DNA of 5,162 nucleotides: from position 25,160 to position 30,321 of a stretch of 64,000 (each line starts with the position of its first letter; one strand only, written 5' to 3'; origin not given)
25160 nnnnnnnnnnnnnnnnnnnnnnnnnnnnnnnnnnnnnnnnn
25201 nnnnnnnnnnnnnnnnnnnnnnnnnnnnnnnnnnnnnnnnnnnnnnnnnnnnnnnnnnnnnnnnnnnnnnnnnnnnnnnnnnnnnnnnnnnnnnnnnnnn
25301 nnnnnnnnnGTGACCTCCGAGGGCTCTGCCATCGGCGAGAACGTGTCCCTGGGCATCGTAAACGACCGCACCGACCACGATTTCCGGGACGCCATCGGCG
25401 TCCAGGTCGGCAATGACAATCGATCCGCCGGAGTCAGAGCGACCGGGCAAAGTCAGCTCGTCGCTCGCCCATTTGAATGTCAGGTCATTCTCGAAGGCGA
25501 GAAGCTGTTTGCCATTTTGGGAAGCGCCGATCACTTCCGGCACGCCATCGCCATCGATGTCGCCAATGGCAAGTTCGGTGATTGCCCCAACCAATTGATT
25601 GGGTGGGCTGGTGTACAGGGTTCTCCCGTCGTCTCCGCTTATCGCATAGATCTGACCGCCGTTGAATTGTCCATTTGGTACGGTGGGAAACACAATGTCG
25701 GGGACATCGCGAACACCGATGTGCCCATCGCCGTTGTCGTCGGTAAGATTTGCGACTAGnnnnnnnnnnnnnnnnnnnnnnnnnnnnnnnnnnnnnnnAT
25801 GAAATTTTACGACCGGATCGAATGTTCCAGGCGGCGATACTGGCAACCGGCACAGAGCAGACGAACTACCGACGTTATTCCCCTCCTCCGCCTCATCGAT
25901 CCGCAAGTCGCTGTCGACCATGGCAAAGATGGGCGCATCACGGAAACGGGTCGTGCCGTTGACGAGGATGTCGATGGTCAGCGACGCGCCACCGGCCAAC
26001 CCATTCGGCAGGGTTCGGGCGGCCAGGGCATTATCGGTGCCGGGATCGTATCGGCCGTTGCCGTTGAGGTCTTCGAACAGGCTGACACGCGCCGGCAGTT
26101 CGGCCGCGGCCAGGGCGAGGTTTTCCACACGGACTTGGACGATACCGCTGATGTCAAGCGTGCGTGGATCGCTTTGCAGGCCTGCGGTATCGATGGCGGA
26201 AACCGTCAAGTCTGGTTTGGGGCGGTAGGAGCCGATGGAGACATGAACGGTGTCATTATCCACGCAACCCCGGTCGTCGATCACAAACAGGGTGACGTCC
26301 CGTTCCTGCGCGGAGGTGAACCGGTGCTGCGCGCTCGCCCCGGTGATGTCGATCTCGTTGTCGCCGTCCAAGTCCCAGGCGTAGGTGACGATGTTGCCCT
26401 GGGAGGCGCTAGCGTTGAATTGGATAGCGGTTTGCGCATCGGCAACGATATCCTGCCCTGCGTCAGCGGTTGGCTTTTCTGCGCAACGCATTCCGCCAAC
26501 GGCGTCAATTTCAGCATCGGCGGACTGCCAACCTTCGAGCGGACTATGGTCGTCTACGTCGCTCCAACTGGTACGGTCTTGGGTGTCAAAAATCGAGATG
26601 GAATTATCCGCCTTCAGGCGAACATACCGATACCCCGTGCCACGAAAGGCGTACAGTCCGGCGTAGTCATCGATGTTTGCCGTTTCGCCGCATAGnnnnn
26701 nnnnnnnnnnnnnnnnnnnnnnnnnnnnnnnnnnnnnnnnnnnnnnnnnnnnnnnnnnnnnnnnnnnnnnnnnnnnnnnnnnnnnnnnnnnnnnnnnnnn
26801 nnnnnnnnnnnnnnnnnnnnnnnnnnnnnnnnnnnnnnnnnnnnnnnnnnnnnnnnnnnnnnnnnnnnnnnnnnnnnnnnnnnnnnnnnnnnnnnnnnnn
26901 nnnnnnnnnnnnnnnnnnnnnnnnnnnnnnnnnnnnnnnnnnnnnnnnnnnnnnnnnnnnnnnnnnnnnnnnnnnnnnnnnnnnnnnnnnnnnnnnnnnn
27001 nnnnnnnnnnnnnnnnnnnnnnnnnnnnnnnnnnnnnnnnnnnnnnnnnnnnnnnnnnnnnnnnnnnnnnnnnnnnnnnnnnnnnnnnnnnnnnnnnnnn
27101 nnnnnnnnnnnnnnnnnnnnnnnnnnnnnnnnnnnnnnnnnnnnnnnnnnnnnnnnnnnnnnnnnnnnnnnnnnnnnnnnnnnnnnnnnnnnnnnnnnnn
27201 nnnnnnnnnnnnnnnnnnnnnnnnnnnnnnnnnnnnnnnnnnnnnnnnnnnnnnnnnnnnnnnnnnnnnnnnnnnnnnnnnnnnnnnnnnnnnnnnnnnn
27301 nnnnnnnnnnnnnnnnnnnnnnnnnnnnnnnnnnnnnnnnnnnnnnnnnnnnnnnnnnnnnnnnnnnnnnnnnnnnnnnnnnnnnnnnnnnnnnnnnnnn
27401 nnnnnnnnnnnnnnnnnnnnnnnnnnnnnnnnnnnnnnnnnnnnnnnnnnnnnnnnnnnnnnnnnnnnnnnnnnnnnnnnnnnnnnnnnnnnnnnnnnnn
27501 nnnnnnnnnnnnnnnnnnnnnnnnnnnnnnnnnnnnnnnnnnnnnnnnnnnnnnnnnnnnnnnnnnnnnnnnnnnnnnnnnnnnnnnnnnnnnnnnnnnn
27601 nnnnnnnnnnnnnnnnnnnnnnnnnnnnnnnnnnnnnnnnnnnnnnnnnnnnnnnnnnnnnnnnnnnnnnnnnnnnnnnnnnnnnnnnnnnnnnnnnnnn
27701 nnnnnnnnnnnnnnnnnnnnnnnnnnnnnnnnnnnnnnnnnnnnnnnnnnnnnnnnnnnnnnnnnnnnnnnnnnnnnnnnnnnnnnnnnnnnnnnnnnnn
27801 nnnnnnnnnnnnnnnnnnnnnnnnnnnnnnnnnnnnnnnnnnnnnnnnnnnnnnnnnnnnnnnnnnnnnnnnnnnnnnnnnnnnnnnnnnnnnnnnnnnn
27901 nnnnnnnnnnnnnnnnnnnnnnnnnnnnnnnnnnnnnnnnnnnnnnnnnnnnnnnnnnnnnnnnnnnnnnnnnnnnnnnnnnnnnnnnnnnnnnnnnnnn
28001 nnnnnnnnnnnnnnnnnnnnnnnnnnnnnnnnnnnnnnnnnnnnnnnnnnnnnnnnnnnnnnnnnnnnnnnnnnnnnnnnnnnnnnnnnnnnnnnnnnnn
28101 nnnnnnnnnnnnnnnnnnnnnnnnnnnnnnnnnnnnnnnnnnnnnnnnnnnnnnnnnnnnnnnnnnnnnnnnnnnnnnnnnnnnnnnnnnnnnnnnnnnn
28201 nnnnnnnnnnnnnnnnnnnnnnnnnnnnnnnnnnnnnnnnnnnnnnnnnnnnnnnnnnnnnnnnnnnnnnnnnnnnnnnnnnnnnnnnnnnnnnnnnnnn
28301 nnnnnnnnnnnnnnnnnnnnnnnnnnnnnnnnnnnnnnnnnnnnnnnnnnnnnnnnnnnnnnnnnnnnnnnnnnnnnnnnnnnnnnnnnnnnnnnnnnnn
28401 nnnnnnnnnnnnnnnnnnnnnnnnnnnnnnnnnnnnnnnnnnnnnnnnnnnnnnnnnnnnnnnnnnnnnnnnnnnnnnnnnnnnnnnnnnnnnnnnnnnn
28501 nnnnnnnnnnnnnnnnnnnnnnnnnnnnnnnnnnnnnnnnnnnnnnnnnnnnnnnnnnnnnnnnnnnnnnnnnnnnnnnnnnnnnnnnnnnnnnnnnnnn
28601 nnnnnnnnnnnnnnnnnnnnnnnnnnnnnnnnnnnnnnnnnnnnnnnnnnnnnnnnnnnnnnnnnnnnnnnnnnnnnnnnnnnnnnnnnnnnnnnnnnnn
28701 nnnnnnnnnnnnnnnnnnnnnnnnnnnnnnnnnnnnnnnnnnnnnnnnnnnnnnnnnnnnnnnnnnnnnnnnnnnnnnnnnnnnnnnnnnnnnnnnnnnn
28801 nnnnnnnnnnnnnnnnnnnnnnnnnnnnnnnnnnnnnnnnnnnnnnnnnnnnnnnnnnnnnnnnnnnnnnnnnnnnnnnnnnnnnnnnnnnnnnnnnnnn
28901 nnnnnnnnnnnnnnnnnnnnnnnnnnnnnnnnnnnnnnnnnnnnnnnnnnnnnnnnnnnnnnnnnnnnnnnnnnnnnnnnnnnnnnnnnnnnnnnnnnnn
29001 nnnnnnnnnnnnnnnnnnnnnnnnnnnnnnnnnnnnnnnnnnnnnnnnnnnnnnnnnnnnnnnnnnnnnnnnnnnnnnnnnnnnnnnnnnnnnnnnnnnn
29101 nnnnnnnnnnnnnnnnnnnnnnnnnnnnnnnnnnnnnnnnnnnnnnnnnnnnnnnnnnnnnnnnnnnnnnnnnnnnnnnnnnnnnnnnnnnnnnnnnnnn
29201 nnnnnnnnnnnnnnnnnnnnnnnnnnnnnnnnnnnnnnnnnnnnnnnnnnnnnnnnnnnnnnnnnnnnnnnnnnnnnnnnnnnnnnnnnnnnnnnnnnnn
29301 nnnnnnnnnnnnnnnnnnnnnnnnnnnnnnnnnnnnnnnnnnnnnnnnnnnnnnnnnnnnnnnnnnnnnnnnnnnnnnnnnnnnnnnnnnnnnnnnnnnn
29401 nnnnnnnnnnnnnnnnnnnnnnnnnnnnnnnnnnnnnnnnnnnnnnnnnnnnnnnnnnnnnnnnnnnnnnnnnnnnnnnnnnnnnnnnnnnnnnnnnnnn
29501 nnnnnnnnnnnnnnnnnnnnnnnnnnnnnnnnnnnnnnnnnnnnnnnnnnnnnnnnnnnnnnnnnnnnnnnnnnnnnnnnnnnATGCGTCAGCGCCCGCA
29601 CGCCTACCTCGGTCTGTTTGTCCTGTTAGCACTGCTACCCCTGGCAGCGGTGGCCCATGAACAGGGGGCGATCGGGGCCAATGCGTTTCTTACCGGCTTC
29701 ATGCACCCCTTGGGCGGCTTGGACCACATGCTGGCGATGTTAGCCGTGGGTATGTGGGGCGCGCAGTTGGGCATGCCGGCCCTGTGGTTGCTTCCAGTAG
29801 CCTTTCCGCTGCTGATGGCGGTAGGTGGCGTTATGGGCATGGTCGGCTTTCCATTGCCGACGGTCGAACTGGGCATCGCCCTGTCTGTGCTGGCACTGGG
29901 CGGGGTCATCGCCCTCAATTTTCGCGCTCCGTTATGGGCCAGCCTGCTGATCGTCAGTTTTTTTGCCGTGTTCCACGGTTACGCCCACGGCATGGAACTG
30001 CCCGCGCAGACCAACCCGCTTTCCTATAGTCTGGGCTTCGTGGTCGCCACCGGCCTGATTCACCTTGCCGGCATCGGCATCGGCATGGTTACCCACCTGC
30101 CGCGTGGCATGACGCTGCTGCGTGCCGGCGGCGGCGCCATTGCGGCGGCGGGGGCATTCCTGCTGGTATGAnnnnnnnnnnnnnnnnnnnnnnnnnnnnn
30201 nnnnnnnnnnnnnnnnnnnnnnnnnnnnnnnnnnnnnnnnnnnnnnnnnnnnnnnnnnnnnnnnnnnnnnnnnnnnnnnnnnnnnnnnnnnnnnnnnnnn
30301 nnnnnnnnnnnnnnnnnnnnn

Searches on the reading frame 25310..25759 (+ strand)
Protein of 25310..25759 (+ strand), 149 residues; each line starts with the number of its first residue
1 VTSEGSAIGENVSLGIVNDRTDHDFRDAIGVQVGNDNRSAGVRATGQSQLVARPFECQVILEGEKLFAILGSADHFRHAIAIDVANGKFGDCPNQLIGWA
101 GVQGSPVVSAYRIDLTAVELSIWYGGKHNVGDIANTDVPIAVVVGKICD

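Call 16: find_encoding_contigs(protein=window:25310-25759:+, flank=10000, max_places=10)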
Protein window:25310-25759:+ (149 aa): 2 contigs read that carry it; 2 places shown.
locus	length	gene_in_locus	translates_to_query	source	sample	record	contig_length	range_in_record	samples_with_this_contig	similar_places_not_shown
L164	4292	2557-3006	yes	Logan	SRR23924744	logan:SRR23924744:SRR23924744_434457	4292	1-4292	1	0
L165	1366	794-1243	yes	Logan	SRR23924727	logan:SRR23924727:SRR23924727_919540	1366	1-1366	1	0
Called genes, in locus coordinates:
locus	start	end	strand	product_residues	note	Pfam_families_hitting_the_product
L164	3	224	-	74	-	?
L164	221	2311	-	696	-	PF01839:FG-GAP (faint), PF13517:FG-GAP_3, PF07705:CARDB, PF01835:MG2 (faint)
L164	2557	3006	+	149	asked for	-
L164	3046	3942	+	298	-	-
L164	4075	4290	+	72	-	?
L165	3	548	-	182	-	?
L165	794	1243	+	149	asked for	-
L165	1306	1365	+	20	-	?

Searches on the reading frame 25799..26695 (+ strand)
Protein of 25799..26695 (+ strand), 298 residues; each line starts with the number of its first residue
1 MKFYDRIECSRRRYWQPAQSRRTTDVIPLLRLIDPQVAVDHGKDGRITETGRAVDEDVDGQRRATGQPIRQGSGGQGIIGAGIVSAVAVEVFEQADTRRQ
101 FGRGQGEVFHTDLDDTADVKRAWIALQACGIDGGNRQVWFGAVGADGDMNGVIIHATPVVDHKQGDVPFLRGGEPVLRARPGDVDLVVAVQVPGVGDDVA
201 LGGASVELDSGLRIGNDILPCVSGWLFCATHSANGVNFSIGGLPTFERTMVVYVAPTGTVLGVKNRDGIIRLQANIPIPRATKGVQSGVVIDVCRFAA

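Call 17: find_encoding_contigs(protein=window:25799-26695:+, flank=10000, max_places=10)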
Protein window:25799-26695:+ (298 aa): 1 contig read that carries it; 1 place shown.
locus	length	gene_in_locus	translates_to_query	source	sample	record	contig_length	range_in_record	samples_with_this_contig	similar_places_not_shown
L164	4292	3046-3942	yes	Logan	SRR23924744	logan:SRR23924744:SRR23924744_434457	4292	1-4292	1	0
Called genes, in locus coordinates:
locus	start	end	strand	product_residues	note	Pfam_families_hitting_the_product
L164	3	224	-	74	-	?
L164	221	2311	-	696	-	PF01839:FG-GAP (faint), PF13517:FG-GAP_3, PF07705:CARDB, PF01835:MG2 (faint)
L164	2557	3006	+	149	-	-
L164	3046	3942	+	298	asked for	-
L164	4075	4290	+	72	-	?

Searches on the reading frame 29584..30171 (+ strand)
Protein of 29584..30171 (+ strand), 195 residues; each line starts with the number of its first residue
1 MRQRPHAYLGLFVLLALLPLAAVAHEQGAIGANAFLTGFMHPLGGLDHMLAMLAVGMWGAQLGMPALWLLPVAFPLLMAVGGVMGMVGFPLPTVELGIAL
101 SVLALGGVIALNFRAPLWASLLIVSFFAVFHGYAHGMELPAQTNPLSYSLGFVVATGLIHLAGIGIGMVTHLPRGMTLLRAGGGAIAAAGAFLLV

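Call 36: search_protein_families(library=pfam, proteins=[window:29584-30171:+])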
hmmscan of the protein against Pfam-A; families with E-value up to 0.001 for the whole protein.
window:29584-30171:+ (195 aa): 1 family
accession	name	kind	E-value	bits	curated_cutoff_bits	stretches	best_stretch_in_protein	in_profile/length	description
PF04955.18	HupE_UreJ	-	4.5e-54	183.1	23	1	14-193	2-179/179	HupE / UreJ protein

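Call 53: find_encoding_contigs(protein=window:29584-30171:+, flank=10000, max_places=10)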
Protein window:29584-30171:+ (195 aa): 16 contigs read that carry it; 10 places shown.
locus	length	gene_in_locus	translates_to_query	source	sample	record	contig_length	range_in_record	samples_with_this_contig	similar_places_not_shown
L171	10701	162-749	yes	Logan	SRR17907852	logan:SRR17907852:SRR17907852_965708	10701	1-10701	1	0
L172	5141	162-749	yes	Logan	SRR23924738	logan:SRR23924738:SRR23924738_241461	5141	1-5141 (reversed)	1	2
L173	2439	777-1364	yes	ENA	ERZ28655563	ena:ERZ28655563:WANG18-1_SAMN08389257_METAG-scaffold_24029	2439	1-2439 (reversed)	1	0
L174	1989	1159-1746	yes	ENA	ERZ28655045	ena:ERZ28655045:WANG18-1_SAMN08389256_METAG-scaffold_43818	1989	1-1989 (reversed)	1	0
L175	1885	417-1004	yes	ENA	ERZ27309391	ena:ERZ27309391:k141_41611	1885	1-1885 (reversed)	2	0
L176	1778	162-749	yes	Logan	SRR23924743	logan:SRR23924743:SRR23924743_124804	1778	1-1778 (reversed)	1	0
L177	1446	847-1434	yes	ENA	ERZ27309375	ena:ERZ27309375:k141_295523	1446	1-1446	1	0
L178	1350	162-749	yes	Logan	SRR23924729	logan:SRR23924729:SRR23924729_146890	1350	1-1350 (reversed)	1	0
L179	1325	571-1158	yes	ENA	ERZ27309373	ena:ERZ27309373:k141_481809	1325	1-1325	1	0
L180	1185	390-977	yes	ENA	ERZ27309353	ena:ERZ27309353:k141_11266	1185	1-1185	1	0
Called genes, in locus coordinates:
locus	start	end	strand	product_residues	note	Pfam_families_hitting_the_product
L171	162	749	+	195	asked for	PF04955:HupE_UreJ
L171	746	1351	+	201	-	PF04955:HupE_UreJ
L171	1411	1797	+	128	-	-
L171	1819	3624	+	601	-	PF00664:ABC_membrane, PF00005:ABC_tran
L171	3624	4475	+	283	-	PF13369:Transglut_core2, PF13371:TPR_9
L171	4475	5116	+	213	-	-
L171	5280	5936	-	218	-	PF02190:LON_substr_bdg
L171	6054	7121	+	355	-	PF01544:CorA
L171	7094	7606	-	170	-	PF01978:TrmB (weak), PF22381:Staph_reg_Sar_Rot, PF12802:MarR_2, PF01047:MarR, PF13412:HTH_24 (weak), PF13463:HTH_27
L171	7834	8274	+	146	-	-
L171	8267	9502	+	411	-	PF04389:Peptidase_M28, PF01546:Peptidase_M20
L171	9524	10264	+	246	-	PF00857:Isochorismatase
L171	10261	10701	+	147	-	?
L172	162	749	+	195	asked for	PF04955:HupE_UreJ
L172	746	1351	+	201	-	PF04955:HupE_UreJ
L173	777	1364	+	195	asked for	PF04955:HupE_UreJ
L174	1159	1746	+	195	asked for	PF04955:HupE_UreJ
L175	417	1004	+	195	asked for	PF04955:HupE_UreJ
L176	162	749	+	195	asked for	PF04955:HupE_UreJ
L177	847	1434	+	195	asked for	PF04955:HupE_UreJ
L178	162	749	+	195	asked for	PF04955:HupE_UreJ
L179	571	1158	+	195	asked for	PF04955:HupE_UreJ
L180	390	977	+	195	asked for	PF04955:HupE_UreJ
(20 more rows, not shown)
